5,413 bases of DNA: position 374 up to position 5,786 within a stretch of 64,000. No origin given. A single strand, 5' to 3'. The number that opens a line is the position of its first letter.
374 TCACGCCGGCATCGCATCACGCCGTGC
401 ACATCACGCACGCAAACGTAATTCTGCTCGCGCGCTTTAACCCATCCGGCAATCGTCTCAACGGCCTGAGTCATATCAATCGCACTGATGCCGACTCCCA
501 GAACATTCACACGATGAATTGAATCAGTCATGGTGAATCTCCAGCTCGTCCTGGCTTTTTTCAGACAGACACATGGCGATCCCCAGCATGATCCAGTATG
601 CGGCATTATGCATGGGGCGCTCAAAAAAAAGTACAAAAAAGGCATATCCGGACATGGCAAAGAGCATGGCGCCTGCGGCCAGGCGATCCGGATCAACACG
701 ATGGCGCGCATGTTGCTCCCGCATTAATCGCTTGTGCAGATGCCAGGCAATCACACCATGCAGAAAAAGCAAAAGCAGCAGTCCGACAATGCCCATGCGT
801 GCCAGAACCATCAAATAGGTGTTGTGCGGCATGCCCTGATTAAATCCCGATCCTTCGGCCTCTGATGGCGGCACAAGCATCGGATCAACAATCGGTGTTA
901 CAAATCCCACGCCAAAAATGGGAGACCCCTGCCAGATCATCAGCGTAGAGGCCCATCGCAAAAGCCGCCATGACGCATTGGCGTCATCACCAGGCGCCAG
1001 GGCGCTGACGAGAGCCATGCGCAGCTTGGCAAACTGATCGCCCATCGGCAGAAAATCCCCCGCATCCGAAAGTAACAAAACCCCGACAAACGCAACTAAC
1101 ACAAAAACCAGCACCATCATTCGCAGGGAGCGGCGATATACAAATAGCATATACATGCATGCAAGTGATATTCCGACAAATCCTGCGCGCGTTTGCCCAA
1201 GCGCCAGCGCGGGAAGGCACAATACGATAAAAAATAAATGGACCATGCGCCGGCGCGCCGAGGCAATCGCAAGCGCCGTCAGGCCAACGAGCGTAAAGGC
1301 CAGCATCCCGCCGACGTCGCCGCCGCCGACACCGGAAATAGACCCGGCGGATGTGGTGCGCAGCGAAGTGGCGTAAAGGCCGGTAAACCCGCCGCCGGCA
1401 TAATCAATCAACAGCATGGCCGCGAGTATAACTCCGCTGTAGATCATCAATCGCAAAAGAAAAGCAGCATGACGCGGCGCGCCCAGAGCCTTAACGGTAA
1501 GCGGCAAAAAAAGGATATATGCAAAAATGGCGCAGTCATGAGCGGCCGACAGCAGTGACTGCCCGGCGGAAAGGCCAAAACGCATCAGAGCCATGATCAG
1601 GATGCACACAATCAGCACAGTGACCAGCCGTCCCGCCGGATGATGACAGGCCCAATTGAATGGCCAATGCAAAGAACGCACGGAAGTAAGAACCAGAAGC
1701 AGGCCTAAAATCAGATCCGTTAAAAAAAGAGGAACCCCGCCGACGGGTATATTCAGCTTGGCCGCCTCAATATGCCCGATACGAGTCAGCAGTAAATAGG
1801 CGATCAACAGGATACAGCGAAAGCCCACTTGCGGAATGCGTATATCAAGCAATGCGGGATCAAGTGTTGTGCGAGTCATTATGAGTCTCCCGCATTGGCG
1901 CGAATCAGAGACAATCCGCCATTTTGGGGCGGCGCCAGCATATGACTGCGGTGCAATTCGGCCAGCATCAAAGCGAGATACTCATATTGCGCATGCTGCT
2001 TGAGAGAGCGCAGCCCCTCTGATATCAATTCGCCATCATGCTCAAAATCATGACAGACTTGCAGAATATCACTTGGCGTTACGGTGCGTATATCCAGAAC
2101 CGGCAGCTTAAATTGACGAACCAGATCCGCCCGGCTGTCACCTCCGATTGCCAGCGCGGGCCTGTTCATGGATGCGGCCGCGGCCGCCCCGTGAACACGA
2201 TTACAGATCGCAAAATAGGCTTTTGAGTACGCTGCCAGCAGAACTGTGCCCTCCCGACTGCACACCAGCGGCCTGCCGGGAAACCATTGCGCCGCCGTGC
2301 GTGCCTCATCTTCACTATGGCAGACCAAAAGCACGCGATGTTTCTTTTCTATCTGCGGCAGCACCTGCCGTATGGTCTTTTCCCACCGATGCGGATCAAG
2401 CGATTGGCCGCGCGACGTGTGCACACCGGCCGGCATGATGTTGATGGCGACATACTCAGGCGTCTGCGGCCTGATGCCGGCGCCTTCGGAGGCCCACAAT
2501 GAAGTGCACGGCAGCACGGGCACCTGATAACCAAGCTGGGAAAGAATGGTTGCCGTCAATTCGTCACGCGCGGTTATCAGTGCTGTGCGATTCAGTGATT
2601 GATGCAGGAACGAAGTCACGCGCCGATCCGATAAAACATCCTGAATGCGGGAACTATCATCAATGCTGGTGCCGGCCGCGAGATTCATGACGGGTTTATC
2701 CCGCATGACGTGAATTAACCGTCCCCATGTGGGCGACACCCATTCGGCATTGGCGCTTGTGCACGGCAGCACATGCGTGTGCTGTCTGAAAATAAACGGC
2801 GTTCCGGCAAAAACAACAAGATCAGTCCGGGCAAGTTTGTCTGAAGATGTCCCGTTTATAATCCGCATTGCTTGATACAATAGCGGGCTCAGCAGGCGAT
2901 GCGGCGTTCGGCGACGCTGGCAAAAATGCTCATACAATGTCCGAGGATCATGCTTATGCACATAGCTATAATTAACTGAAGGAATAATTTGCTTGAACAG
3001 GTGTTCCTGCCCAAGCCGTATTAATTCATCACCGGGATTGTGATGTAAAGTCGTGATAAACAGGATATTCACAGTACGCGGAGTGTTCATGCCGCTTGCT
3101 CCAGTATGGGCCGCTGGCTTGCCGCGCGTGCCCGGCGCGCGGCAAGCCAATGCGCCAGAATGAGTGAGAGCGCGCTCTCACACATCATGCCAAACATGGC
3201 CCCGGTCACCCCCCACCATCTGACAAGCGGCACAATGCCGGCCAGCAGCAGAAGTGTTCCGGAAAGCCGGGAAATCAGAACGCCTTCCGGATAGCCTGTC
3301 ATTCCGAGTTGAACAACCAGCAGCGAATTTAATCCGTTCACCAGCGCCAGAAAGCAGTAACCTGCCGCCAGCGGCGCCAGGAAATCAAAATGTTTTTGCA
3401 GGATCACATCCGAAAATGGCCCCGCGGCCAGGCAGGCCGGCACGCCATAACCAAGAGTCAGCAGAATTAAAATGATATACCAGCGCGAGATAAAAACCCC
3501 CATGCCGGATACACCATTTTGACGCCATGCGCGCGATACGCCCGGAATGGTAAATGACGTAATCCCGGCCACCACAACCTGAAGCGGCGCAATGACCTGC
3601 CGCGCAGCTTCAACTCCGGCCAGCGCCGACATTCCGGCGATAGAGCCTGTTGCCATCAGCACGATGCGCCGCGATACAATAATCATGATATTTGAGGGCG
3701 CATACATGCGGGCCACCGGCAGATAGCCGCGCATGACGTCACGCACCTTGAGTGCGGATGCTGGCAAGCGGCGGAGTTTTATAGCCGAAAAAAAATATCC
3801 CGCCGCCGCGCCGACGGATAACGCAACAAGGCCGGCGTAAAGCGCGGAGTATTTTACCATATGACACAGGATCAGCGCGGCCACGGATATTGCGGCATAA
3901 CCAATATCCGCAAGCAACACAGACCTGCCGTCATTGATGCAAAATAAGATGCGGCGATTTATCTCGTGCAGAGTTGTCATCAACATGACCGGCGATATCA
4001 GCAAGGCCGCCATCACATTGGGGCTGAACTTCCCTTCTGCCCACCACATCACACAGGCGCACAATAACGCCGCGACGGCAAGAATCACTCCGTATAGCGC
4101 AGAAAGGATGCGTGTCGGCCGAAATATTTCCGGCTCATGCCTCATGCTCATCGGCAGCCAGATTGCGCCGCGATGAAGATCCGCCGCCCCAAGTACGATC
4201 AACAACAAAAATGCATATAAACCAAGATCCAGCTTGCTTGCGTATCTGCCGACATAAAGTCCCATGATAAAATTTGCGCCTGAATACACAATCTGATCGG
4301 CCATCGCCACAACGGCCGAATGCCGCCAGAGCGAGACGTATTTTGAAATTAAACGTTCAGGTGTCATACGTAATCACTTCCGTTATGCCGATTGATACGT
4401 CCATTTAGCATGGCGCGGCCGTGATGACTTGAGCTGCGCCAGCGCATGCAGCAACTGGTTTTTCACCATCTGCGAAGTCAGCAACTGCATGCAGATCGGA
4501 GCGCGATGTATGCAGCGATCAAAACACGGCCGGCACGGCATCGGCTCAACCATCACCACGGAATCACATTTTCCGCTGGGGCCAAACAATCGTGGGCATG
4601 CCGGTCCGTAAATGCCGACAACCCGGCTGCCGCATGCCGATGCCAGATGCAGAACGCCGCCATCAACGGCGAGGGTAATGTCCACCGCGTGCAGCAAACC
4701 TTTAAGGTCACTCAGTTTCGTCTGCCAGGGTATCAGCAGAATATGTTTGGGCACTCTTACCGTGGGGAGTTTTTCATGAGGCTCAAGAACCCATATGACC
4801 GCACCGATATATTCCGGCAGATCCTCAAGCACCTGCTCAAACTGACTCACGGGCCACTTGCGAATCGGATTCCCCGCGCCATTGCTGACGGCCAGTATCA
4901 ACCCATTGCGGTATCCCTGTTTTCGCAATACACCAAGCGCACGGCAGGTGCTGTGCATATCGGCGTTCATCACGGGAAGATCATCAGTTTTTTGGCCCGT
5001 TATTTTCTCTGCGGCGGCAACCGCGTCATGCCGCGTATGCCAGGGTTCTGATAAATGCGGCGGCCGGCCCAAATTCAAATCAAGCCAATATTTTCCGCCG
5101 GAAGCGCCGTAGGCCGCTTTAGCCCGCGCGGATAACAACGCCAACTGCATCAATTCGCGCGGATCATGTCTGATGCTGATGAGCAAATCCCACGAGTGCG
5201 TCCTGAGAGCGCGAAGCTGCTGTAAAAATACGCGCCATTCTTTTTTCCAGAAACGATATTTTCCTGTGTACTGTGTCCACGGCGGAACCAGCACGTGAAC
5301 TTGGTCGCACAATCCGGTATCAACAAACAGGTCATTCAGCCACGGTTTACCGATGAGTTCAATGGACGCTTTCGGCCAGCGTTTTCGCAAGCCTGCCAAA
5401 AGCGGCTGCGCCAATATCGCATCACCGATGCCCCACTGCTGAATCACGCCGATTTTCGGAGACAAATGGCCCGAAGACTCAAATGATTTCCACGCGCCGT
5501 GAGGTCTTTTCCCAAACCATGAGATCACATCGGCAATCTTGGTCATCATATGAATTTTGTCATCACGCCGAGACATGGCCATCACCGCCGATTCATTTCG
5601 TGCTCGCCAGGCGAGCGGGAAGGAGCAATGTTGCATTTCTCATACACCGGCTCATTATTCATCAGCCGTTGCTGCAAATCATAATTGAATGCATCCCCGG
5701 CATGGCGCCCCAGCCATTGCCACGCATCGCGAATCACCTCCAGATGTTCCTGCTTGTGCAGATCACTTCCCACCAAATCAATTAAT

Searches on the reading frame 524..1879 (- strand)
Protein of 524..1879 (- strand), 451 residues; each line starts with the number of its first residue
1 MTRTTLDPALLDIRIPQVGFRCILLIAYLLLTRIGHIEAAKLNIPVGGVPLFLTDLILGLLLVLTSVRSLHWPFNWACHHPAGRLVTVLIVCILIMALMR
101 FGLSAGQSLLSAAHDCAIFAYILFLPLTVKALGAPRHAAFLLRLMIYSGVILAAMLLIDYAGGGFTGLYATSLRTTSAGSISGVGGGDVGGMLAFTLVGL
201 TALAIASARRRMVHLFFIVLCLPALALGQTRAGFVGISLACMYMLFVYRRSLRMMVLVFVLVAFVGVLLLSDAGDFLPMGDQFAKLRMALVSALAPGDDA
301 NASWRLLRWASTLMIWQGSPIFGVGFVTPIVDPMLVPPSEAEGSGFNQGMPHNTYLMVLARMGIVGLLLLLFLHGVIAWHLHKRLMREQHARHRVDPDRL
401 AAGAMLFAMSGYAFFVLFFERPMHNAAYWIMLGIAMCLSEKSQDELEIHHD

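Call 12: search_protein_families(library=ncbifam, proteins=[window:524-1879:-], max_evalue=0.001)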
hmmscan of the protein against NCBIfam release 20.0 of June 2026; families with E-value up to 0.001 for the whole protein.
window:524-1879:- (451 aa): 1 family
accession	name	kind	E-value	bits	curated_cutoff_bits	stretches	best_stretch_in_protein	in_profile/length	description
NF058641.1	TfpM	equivalog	0.0004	19.5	600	0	203-383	159-313/421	O-linking oligosaccharyltransferase TfpM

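Call 19: search_protein_families(library=pfam, proteins=[window:524-1879:-], max_evalue=0.01)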
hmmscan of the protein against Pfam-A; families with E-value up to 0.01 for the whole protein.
window:524-1879:- (451 aa): 1 family
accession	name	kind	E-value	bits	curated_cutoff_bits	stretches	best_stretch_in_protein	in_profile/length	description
PF04932.20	Wzy_C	-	1.5e-19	70.7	31.7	1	217-371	2-149/149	O-Antigen ligase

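Call 30: find_encoding_contigs(protein=window:524-1879:-, flank=10000, max_places=3)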
Protein window:524-1879:- (451 aa): 4 contigs read that carry it; 3 places shown.
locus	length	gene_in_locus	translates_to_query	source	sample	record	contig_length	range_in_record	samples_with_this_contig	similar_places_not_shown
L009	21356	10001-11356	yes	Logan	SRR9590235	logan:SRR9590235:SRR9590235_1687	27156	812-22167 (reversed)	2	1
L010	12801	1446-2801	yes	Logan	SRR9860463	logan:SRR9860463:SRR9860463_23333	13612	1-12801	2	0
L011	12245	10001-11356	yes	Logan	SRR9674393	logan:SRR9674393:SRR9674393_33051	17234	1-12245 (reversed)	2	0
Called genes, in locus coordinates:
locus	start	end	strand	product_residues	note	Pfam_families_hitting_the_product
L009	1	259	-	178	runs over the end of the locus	PF04542:Sigma70_r2, PF08281:Sigma70_r4_2, PF04545:Sigma70_r4 (weak)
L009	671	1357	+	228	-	PF02397:Bac_transf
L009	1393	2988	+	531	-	-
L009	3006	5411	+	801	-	PF02706:Wzz, PF01656:CbiA (weak), PF13614:AAA_31 (weak)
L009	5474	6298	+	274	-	PF19567:CpsB_CapC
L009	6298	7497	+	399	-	PF01075:Glyco_transf_9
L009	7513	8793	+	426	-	-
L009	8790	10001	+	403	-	PF04230:PS_pyruv_trans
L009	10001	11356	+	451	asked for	PF04932:Wzy_C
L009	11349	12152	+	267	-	PF03808:Glyco_tran_WecG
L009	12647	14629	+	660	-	PF02824:TGS, PF07973:tRNA_SAD, PF00587:tRNA-synt_2b, PF03129:HGTP_anticodon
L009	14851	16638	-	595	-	PF01301:Glyco_hydro_35, PF02449:Glyco_hydro_42 (weak), PF21317:BetaGal_ABD_1, PF21467:BetaGal_gal-bd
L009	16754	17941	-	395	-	PF13377:Peripla_BP_3, PF12833:HTH_18, PF00165:HTH_AraC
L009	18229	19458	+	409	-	-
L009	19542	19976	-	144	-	PF01475:FUR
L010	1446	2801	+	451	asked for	PF04932:Wzy_C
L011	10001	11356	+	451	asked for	PF04932:Wzy_C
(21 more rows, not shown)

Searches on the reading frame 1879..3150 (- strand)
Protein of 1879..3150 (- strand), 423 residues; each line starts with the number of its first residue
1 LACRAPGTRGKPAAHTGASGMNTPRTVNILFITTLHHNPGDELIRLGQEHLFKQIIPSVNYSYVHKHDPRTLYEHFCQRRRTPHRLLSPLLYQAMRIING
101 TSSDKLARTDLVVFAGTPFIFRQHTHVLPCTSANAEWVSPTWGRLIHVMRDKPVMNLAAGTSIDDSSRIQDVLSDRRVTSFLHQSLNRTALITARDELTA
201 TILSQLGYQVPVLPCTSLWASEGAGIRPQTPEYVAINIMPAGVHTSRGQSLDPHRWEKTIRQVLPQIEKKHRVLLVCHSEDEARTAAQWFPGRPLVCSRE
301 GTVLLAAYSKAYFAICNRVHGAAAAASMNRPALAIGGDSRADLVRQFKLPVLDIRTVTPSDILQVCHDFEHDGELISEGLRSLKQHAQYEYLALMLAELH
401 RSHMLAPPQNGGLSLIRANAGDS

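Call 12: search_protein_families(library=ncbifam, proteins=[window:1879-3150:-], max_evalue=0.001)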
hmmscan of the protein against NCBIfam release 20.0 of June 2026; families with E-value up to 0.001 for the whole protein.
window:1879-3150:- (423 aa): 1 family
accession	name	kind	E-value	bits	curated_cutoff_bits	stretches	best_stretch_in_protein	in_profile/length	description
TIGR03609.1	S_layer_CsaB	equivalog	2e-06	27.4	213.1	1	179-344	119-286/301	polysaccharide pyruvyl transferase CsaB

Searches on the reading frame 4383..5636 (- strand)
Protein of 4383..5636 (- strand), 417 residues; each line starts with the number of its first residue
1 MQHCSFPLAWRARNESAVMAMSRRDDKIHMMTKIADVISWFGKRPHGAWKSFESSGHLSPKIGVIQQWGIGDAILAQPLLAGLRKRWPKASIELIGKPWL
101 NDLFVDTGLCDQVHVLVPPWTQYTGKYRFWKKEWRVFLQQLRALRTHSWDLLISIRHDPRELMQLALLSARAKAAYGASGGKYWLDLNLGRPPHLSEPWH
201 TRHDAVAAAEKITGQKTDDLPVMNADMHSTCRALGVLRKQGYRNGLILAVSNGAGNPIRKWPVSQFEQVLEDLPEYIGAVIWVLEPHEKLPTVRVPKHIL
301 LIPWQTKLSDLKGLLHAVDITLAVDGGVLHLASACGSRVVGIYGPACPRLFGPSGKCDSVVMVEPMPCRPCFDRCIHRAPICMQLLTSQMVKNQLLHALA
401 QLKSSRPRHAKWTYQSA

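Call 12: search_protein_families(library=ncbifam, proteins=[window:4383-5636:-], max_evalue=0.001)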
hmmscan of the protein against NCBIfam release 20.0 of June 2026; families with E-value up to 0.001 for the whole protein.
window:4383-5636:- (417 aa): 5 families
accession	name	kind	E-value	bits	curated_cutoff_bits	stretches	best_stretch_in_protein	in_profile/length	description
TIGR02195.1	heptsyl_trn_II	equivalog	5.4e-13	48.8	134.6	1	247-395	176-334/339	lipopolysaccharide heptosyltransferase II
TIGR02193.1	heptsyl_trn_I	equivalog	2e-11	43.7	185.3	1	62-364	2-302/320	lipopolysaccharide heptosyltransferase I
NF008162.0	PRK10916.1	equivalog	1.1e-05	24.8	569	0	305-355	249-299/348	ADP-heptose--LPS heptosyltransferase RfaF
TIGR02201.1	heptsyl_trn_III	equivalog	7.3e-05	22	170.2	0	64-173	4-107/344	putative lipopolysaccharide heptosyltransferase III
NF008204.0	PRK10964.1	equivalog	0.00013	21.2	437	1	287-362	221-298/322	lipopolysaccharide heptosyltransferase RfaC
